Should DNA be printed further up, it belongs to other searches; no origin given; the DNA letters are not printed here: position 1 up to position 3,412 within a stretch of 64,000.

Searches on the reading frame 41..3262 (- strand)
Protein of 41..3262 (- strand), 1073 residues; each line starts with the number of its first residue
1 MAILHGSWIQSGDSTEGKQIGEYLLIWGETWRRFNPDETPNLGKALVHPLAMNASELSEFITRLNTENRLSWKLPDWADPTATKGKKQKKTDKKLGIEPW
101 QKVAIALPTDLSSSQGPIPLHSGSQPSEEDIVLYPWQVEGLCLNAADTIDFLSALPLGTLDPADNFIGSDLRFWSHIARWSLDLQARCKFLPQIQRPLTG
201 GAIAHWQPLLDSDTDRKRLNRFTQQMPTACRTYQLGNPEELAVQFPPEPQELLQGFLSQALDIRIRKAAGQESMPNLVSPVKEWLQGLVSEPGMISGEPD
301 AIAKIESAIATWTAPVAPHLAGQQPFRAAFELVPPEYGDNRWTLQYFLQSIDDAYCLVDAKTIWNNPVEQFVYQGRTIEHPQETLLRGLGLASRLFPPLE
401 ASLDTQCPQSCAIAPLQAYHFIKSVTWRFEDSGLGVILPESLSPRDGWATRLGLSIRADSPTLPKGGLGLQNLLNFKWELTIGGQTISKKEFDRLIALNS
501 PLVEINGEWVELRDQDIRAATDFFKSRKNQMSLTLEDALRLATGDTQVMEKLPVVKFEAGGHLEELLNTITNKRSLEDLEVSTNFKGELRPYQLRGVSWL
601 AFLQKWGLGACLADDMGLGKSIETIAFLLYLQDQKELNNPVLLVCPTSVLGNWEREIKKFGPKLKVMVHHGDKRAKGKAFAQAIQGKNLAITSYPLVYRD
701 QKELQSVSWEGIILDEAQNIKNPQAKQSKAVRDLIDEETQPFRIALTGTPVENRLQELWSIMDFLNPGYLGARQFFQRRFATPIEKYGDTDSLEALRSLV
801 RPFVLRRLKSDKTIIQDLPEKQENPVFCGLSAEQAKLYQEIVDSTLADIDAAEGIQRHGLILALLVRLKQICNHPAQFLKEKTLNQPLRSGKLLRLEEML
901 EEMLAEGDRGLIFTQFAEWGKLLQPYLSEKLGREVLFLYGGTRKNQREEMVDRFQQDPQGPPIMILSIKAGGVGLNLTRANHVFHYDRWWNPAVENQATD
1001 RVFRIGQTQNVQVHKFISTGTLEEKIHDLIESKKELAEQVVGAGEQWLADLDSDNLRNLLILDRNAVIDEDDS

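Call 59: search_protein_families(library=pfam, proteins=[window:41-3262:-], max_evalue=0.001)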
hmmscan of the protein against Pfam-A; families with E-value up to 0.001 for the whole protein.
window:41-3262:- (1073 aa): 5 families
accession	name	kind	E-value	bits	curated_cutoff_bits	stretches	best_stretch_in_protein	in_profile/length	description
PF00176.29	SNF2-rel_dom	-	1.2e-71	241.6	24.9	1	592-876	1-289/290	SNF2-related domain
PF12419.13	DUF3670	-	8.1e-41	139.3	27.6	1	407-542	2-135/136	SNF2 Helicase protein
PF00271.37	Helicase_C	-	5.4e-20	72.1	23.5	1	897-1006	7-110/110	Helicase conserved C-terminal domain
PF04851.21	ResIII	-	9.6e-08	32.5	22.5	1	588-751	3-163/164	Type III restriction enzyme, res subunit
PF00270.35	DEAD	-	5.3e-06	26.7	26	1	615-753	22-162/167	DEAD/DEAH box helicase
